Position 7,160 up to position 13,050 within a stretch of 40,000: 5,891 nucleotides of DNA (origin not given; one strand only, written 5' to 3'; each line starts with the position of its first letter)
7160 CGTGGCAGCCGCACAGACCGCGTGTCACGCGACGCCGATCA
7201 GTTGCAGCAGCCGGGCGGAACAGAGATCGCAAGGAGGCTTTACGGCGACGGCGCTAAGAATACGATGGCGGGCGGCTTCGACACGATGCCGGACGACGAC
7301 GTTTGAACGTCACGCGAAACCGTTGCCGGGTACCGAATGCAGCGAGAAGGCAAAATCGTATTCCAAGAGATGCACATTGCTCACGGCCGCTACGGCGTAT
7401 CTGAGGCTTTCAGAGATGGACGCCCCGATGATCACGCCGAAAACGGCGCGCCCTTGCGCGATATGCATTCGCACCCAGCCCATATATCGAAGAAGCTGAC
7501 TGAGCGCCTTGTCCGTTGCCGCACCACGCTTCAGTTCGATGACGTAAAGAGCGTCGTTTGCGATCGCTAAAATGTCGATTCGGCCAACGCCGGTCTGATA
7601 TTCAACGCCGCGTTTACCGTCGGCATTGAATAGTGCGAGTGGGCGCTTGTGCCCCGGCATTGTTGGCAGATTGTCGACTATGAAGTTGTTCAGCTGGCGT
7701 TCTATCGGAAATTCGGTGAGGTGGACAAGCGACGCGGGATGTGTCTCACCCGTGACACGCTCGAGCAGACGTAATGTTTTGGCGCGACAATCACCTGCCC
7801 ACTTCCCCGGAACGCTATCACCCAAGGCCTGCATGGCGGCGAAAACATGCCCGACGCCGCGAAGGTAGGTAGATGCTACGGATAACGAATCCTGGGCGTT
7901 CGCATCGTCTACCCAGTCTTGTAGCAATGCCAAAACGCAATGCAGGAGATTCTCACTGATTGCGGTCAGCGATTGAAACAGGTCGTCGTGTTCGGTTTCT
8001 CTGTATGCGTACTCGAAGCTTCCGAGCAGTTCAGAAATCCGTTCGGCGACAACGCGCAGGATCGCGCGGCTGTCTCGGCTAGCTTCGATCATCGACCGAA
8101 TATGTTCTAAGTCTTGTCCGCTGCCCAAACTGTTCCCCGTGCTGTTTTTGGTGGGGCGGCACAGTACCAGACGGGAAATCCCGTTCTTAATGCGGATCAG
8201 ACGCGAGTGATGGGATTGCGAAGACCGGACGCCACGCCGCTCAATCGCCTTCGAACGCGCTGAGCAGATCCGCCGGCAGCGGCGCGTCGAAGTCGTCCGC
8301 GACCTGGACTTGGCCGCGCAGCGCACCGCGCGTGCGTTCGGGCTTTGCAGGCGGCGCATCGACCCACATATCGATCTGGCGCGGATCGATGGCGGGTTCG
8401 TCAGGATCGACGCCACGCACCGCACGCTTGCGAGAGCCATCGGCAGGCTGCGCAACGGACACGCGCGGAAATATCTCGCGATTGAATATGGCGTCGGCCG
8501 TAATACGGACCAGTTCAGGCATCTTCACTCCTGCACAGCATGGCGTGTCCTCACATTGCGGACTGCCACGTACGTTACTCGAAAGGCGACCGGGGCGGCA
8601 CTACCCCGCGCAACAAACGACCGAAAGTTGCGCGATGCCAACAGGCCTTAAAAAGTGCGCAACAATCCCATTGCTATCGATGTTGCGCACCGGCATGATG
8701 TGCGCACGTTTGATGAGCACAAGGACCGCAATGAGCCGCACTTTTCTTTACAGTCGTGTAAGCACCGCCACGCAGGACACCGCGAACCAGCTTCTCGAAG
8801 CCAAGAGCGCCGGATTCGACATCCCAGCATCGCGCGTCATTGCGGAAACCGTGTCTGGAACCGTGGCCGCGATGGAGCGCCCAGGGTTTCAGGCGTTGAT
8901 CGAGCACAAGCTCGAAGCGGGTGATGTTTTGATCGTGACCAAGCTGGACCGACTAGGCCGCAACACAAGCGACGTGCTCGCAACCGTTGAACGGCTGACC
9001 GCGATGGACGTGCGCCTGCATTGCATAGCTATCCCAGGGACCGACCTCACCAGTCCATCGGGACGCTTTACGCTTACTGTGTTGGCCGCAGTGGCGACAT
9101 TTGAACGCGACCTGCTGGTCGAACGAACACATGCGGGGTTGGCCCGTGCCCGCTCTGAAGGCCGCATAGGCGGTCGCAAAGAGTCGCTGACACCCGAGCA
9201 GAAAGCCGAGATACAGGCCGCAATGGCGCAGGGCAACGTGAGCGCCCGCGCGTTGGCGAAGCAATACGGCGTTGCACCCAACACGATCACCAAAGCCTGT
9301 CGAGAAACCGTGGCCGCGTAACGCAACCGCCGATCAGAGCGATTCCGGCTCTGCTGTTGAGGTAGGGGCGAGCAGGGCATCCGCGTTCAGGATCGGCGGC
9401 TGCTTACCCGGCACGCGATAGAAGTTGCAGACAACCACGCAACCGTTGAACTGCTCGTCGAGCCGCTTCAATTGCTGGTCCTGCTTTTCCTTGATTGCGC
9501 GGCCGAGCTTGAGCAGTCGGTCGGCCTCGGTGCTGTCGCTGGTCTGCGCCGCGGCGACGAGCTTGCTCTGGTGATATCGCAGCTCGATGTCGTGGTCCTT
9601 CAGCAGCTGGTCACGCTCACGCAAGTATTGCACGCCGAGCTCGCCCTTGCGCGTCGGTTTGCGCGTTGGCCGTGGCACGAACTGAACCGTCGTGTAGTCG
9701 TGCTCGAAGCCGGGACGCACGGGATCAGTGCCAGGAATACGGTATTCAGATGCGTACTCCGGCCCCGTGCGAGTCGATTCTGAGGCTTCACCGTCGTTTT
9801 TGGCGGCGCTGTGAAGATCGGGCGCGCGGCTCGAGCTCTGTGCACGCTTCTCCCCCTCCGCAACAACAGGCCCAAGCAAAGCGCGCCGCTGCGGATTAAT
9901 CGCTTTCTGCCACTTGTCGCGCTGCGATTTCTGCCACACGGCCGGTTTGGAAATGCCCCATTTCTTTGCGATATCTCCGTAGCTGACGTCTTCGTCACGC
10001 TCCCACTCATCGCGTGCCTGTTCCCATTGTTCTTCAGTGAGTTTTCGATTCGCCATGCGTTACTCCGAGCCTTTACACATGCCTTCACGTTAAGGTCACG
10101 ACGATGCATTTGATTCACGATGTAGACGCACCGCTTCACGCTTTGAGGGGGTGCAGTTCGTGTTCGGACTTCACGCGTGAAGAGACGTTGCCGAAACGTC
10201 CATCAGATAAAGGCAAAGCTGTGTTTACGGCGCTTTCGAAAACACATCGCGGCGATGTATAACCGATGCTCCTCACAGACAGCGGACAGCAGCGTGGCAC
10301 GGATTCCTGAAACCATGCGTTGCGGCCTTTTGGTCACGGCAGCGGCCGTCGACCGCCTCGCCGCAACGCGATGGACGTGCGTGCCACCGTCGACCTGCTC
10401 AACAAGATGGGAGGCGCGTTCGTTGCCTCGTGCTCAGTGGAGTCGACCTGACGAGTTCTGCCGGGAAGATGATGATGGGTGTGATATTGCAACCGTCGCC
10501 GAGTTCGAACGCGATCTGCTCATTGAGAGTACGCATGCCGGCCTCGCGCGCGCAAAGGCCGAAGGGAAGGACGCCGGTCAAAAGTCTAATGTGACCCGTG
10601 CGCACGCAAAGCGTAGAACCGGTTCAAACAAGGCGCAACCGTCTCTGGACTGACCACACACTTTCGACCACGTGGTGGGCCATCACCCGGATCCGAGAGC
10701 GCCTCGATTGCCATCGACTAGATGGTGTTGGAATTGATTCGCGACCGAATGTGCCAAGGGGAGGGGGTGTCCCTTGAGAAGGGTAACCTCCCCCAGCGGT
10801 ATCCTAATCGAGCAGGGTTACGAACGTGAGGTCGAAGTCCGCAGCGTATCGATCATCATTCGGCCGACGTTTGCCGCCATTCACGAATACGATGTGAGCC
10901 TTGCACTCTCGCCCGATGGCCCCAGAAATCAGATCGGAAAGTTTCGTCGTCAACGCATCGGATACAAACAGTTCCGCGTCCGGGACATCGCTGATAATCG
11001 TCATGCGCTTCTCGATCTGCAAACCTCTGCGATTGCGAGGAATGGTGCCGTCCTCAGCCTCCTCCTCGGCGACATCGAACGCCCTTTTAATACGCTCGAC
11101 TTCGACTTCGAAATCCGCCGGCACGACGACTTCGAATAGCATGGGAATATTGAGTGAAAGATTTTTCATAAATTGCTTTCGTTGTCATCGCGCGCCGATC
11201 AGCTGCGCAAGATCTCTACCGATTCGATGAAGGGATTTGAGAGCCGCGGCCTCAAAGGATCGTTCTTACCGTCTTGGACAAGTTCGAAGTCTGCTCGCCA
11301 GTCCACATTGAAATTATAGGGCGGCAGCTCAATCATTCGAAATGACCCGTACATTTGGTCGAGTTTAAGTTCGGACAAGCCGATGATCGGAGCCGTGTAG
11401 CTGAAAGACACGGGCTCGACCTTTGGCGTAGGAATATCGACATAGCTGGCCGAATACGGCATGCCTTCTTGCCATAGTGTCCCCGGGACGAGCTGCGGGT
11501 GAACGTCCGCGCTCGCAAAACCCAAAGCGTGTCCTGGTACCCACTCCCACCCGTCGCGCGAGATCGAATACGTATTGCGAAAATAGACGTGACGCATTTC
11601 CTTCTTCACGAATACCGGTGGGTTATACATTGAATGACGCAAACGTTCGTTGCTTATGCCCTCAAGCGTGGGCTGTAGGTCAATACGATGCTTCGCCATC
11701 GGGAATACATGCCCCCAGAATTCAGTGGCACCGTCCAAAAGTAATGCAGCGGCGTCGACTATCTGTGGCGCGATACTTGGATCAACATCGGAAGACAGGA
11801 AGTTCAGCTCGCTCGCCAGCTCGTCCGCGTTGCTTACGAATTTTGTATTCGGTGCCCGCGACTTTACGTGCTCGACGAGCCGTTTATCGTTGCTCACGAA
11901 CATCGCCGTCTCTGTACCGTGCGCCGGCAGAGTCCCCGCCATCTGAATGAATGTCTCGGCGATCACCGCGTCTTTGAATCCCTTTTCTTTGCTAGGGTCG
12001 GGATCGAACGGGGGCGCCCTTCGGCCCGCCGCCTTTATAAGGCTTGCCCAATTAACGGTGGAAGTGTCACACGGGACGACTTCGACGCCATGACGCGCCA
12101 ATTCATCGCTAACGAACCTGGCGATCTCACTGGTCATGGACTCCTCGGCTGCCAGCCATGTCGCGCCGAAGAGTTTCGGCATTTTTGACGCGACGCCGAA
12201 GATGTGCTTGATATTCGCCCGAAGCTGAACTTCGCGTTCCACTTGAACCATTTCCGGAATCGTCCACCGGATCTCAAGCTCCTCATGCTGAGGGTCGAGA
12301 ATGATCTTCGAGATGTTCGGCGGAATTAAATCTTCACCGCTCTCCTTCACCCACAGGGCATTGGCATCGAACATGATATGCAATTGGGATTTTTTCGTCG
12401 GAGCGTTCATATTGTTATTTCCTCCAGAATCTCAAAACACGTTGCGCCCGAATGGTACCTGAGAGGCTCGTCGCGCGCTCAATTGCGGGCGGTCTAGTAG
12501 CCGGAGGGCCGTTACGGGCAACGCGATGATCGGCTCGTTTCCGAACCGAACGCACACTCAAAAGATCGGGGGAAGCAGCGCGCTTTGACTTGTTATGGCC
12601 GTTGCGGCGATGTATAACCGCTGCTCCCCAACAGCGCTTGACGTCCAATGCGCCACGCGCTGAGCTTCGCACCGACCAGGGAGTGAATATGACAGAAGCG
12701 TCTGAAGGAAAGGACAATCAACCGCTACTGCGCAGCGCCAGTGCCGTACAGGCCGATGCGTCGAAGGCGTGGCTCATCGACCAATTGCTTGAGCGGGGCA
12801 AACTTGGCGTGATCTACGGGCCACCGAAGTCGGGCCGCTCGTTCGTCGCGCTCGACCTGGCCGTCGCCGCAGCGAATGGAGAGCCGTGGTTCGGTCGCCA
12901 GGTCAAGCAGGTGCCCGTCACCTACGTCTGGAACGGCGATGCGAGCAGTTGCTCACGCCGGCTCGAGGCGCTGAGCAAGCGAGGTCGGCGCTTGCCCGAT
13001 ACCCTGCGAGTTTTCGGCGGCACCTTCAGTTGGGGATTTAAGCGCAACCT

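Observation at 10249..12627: Two-gene PIN-like cassette bracketed by 24-bp direct repeats next to a decayed resolvase: candidate novel defence module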

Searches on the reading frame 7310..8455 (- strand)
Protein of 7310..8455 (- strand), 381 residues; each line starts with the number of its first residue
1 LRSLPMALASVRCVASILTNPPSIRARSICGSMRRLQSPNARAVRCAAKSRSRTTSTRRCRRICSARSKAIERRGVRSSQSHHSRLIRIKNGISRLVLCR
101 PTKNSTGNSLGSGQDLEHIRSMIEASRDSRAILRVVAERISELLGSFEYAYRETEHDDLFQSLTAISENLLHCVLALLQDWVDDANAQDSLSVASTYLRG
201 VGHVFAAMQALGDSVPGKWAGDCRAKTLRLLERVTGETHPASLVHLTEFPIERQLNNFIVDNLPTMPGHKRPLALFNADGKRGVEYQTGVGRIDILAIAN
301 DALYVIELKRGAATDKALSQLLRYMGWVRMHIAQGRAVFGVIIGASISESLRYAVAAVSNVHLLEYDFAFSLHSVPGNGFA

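Call 8: search_protein_families(library=pfam, proteins=[window:7310-8455:-], max_evalue=0.01)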
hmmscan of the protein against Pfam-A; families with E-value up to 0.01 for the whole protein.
window:7310-8455:- (381 aa): 3 families
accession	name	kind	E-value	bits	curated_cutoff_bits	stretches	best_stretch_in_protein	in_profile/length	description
PF01939.22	NucS_C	-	7.6e-06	26.4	24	1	285-350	26-91/124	Endonuclease NucS C-terminal domain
PF08011.17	PDDEXK_9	-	0.0055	17.1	25.5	1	284-324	24-75/105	PD-(D/E)XK nuclease superfamily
PF14281.12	PDDEXK_4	-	0.0076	16.7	22.3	0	285-339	69-125/183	PD-(D/E)XK nuclease superfamily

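Call 9: search_protein_families(library=padloc, proteins=[window:7310-8455:-], max_evalue=0.01)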
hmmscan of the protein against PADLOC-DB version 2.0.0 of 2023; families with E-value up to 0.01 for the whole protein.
window:7310-8455:- (381 aa): 6 families
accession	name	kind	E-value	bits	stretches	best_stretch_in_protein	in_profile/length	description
PDLC04824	PDC-S02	-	1.5e-25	88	1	244-373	174-306/308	-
PDLC04799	PDC-S02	-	2.6e-18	64.2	1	245-372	175-305/308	-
PDLC04916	PDC-S11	-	1.4e-06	25.6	1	289-329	53-95/358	-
PDLC04915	PDC-S11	-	3.3e-05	21.3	1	291-329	60-99/379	-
PDLC04946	PDC-S18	-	0.00016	18.8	1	284-338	64-121/365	-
PDLC04909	PDC-S11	-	0.00083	17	1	286-328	55-98/347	-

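Call 78: search_protein_families(library=ncbifam, proteins=[window:7310-8455:-], max_evalue=0.01)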
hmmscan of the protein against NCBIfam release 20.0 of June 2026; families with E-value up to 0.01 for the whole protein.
window:7310-8455:- (381 aa): 2 families
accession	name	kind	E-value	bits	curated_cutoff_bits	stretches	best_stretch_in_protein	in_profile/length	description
NF003270.0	PRK04247.1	equivalog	6.8e-09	35.1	216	1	284-352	153-221/250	endonuclease NucS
NF002876.0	PRK03298.1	equivalog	0.0026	17.2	252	1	285-347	129-190/224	endonuclease NucS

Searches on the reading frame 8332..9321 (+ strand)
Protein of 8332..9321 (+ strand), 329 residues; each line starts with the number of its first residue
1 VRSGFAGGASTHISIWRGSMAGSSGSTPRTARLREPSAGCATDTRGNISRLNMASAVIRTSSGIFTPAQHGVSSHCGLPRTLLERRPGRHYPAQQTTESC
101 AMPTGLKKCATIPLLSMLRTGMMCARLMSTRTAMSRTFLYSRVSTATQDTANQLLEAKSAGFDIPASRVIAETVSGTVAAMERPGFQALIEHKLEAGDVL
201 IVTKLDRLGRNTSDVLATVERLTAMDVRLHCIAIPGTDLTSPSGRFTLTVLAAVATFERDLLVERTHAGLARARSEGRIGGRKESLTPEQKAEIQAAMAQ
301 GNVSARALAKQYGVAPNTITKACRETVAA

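Call 8: search_protein_families(library=pfam, proteins=[window:8332-9321:+], max_evalue=0.01)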
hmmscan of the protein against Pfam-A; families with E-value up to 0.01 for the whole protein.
window:8332-9321:+ (329 aa): 4 families
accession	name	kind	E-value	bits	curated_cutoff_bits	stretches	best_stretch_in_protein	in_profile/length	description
PF00239.26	Resolvase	-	3.5e-35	121.7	23.3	1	138-278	2-144/145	Resolvase, N terminal domain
PF02796.21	HTH_7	-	0.00068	20.2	23.8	1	281-319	1-38/45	Helix-turn-helix domain of resolvase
PF04218.19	CENP-B_N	-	0.0016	18.5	21.2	1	284-323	5-43/53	CENP-B N-terminal DNA-binding domain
PF13936.12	HTH_38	-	0.0042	17.2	27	1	286-323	5-41/44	Helix-turn-helix domain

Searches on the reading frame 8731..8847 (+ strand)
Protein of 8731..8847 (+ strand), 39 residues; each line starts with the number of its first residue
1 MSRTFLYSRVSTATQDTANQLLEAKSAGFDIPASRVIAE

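Call 99: search_protein_families(library=pfam, proteins=[window:8731-8847:+], max_evalue=10)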
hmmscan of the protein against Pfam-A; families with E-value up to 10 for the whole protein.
seq(39 aa): 1 family
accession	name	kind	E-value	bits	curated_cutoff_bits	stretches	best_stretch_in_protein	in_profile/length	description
PF00239.26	Resolvase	-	0.016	15.8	23.3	1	5-28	2-27/145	Resolvase, N terminal domain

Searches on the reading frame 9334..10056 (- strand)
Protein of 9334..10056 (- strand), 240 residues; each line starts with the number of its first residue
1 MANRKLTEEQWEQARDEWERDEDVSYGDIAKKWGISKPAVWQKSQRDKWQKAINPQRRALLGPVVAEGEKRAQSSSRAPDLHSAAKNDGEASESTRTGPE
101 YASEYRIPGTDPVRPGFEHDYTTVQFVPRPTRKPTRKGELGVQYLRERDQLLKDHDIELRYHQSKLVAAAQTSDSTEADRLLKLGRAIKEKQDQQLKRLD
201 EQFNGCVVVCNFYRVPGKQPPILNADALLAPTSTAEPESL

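Call 8: search_protein_families(library=pfam, proteins=[window:9334-10056:-], max_evalue=0.01)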
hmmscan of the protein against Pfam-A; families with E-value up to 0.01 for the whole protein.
window:9334-10056:- (240 aa): 0 families

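Call 9: search_protein_families(library=padloc, proteins=[window:9334-10056:-], max_evalue=0.01)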
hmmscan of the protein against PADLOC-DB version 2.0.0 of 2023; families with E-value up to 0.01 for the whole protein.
window:9334-10056:- (240 aa): 0 families

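Call 77: search_protein_families(library=phrogs, proteins=[window:9334-10056:-], max_evalue=0.01)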
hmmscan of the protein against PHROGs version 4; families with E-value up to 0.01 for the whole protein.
window:9334-10056:- (240 aa): 2 families
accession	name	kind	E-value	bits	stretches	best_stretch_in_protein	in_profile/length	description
phrog_2606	-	head and packaging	0.0002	21.8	1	7-57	5-55/310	terminase small subunit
phrog_867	-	DNA, RNA and nucleotide metabolism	0.0041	18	1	3-54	9-59/220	DNA binding domain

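Call 78: search_protein_families(library=ncbifam, proteins=[window:9334-10056:-], max_evalue=0.01)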
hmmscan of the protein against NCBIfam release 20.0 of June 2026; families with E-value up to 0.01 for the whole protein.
window:9334-10056:- (240 aa): 0 families

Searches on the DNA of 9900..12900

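Call 110: search_rna_families(source=window, start=9900, end=12900, threshold=evalue, max_evalue=1)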
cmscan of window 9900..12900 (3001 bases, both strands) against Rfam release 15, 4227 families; matches with E-value up to 1: 0.
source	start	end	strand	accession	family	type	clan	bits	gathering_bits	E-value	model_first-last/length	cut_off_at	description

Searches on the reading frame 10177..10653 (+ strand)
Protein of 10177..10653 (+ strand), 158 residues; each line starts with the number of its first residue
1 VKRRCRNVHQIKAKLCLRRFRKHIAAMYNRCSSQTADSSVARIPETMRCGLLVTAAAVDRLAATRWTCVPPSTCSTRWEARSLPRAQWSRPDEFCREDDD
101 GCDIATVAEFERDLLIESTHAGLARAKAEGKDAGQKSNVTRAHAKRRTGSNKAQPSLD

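Call 8: search_protein_families(library=pfam, proteins=[window:10177-10653:+], max_evalue=0.01)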
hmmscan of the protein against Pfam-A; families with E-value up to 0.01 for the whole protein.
window:10177-10653:+ (158 aa): 1 family
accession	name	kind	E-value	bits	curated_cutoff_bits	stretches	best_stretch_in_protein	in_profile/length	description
PF00239.26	Resolvase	-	0.0001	22.8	23.3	1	105-131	118-144/145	Resolvase, N terminal domain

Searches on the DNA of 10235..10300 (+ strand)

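Call 100: search_dna_similar(query=window:10235-10300:+, collection=plasmids, mode=distant, max_evalue=10, max_rows=20)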
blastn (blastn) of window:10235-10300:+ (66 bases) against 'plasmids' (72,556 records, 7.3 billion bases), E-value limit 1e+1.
Records with a match: 9; places in all: 9; records where one place covers at least 80% of the query: 0.
Best place of each record, by identity: >=99% 3; 90-95% 4; 80-90% 2.
By first word of the organism name: Leisingera 3; Ralstonia 1; Natrinema 1; Streptomyces 1; Haladaptatus 1; Roseinatronobacter 1; Agrobacterium 1.
By predicted mobility (MOB-suite, as given by PLSDB): non-mobilizable 7; mobilizable 1; conjugative 1.
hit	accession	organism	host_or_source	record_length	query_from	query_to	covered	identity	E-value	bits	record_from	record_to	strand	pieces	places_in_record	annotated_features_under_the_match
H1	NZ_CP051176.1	Ralstonia solanacearum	Whole organism,tomato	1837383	30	66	56%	83.8%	1e-1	41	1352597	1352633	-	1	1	none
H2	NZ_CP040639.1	Natrinema pallidum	Salt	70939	16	44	44%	86.2%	5e+0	36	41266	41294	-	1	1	hypothetical protein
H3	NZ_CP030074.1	Streptomyces cadmiisoli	Whole organism,soil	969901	37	60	36%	91.7%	5e+0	36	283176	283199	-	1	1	hypothetical protein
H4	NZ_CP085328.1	Haladaptatus salinisoli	cell culture,saline soil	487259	27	50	36%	91.7%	5e+0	36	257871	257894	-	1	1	M81 family metallopeptidase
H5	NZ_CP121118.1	Roseinatronobacter sp. S2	cell culture,Alkaline Spring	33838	30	53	36%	91.7%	5e+0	36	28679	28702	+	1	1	Hint domain-containing protein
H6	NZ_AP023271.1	Agrobacterium vitis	Vitis vinifera,grapevine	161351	14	37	36%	91.7%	5e+0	36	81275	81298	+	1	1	efflux RND transporter periplasmic adaptor subunit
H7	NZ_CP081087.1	Leisingera caerulea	-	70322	46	64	29%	100.0%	5e+0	36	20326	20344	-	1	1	UbiD family decarboxylase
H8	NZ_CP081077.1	Leisingera caerulea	-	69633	46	64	29%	100.0%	5e+0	36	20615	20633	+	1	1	UbiD family decarboxylase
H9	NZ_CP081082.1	Leisingera caerulea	-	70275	46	64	29%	100.0%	5e+0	36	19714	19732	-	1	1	UbiD family decarboxylase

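Call 102: get_annotated_region(hit=H1, flank=3000)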
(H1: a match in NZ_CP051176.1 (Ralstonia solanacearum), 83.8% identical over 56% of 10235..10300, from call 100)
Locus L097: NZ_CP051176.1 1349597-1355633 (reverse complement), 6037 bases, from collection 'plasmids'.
description: Ralstonia solanacearum strain Rs5 plasmid pUW576mp, complete sequence
organism: Ralstonia solanacearum (NCBI taxid 305)
taxonomy: Bacteria; Pseudomonadota; Betaproteobacteria; Burkholderiales; Burkholderiaceae; Ralstonia; Ralstonia solanacearum
host: -; source: Whole organism,tomato; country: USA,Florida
typing (MOB-suite, as given by PLSDB): mobilizable; relaxase MOBP,MOBP
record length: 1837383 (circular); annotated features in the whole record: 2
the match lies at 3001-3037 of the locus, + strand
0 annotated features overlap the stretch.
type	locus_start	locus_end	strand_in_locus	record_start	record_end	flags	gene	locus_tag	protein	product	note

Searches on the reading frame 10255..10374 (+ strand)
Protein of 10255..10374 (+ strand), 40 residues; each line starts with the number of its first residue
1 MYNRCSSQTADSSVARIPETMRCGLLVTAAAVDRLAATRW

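Call 99: search_protein_families(library=pfam, proteins=[window:10255-10374:+], max_evalue=10)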
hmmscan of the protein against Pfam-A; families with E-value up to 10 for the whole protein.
seq(40 aa): 0 families

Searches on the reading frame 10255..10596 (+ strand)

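Call 99: search_protein_families(library=pfam, proteins=[window:10255-10596:+], max_evalue=10)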
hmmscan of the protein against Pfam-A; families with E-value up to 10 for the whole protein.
seq(114 aa): 1 family
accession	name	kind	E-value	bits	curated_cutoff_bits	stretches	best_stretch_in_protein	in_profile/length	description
PF00239.26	Resolvase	-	0.00014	22.4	23.3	1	79-105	118-144/145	Resolvase, N terminal domain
